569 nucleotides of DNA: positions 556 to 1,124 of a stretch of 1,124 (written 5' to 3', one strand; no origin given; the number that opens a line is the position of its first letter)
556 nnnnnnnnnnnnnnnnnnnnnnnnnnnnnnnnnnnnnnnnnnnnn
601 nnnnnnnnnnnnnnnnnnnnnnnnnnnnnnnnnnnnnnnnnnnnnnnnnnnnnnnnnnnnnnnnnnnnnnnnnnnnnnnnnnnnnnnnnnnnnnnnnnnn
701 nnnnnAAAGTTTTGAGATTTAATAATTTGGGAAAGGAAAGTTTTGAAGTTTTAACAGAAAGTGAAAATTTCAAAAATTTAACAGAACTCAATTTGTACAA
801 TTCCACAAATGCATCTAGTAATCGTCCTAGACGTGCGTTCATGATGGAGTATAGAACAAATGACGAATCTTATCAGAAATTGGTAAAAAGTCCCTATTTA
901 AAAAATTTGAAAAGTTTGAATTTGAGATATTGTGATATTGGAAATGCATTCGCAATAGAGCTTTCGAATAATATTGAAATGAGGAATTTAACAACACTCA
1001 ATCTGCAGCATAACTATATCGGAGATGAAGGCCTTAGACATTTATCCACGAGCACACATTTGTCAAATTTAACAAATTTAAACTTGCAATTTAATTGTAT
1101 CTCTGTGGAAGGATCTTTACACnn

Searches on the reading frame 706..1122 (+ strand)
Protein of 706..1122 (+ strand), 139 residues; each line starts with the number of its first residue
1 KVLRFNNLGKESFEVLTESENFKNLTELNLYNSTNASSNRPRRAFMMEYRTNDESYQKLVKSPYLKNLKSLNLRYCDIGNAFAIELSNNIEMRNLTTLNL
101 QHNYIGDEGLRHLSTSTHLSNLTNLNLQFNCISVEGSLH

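Call 12: find_related_loci(query=window:706-1122:+, collection=viral_contigs, flank=5000)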
Query window:706-1122:+ (139 aa) in viral_contigs; peptide patterns used: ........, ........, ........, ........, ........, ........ (x = any residue, [..] = any of these).
16 stretches matched a pattern, but none encodes a relative of the query by tblastn (E <= 1e-3).

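Call 14: search_protein_representatives(protein=window:706-1122:+)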
Query: 139 residues. Proteins with E-value up to 0.001 (for the whole library): 8967; up to 1e-10: 2285; up to 1e-30: 77. The best 150 are listed.
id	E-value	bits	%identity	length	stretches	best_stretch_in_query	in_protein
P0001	4.1e-99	343.4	56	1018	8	3-139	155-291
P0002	1.6e-60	218.8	43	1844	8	59-136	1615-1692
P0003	2.8e-56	205.0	33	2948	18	59-136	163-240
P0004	3.1e-56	204.9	36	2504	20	53-137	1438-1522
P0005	5.0e-56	204.2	52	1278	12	92-137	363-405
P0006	1.4e-54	199.5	39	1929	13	65-137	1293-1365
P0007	1.6e-51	189.6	35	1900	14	27-132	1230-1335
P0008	5.6e-51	187.9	43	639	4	3-136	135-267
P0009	8.3e-48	177.6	38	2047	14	65-138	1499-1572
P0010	1.9e-47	176.5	40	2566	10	59-136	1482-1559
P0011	8.5e-47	174.4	33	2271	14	58-136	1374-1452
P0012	1.2e-46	173.9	50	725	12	65-139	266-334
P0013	5.2e-46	171.8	41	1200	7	58-137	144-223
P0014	9.1e-46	171.1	37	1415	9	52-137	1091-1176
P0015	4.7e-45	168.7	46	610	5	57-136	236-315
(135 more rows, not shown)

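Call 16: list_cluster_members(proteins=[P0001, P0008, P0002, P0005, P0012])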
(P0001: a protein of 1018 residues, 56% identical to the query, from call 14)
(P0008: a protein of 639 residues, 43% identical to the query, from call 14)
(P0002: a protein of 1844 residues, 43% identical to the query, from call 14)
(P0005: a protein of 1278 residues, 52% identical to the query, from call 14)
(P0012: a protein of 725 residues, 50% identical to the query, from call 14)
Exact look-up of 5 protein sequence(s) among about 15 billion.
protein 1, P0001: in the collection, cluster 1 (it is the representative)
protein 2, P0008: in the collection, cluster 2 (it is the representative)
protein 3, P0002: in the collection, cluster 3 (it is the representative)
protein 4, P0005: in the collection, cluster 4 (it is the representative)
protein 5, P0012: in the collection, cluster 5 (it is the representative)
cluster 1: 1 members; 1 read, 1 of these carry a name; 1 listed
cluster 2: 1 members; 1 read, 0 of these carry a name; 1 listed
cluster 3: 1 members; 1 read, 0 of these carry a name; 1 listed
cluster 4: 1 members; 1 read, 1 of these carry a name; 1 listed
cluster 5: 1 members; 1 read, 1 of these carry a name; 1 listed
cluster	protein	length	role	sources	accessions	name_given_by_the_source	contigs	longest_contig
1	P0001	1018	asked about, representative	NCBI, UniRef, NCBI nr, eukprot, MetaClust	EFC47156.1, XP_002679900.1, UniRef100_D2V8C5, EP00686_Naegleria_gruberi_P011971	hypothetical protein NAEGRDRAFT_47484 [Naegleria gruberi] | F-box domain-containing protein n=1 Tax=Naegleria gruberi TaxID=5762 RepID=D2V8C5_NAEGR | uncharacterized protein NAEGRDRAFT_47484 [Naegleria gruberi]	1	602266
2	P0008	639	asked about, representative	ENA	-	-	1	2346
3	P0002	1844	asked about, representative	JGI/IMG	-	-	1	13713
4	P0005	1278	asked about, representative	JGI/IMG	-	internalin A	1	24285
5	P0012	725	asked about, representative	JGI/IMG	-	internalin A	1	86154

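Call 18: find_encoding_contigs(protein=P0001, flank=10000, max_places=6)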
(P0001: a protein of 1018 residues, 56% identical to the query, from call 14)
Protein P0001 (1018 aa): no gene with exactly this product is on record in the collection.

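Call 26: search_protein_families(library=pfam, proteins=[P0001, P0008], max_evalue=0.01)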
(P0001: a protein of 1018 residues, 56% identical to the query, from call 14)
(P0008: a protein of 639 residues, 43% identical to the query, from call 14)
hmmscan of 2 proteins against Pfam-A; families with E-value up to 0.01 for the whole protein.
P0001 (1018 aa): 6 families
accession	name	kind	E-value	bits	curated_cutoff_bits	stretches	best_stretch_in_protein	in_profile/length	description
PF13516.12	LRR_6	-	3.4e-34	114.6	23.4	3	547-568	3-24/24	Leucine Rich repeat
PF12799.13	LRR_4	-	2.8e-13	50.1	27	1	246-284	2-36/44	Leucine Rich repeats (2 copies)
PF00560.39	LRR_1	-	5.2e-07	29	20.6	0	351-373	1-23/23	Leucine Rich Repeat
PF07723.19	LRR_2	-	0.00017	22.5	20.9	0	548-562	1-15/26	Leucine Rich Repeat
PF00646.38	F-box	-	0.00018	21.8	20.5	1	16-52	4-39/43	F-box domain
PF15930.10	YdiH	-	0.0065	17.1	27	0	211-244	22-55/62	Domain of unknown function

P0008 (639 aa): 5 families
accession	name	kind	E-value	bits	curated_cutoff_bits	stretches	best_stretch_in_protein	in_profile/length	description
PF13516.12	LRR_6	-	2.3e-35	118.3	23.4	5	515-534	4-23/24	Leucine Rich repeat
PF12799.13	LRR_4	-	1.5e-15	57.3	27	0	224-261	1-33/44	Leucine Rich repeats (2 copies)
PF00560.39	LRR_1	-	4.3e-10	38.2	20.6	0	515-529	1-15/23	Leucine Rich Repeat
PF24758.1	LRR_At5g56370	-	4.6e-05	23.6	27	0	450-494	51-96/227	FBD-associated F-box protein At5g56370, LRR repeats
PF13855.12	LRR_8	-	9.7e-05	22.5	27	0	483-526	19-61/61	Leucine rich repeat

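Call 38: find_encoding_contigs(protein=P0008, flank=5000, max_places=4)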
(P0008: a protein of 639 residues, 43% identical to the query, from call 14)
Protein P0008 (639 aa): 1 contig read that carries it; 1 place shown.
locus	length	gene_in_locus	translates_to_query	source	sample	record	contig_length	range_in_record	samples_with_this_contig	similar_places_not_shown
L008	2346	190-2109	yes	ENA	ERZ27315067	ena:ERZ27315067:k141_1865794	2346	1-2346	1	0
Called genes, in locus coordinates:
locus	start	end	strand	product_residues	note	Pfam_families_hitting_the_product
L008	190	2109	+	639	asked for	PF00560:LRR_1 (faint), PF12799:LRR_4 (faint), PF13516:LRR_6 (faint)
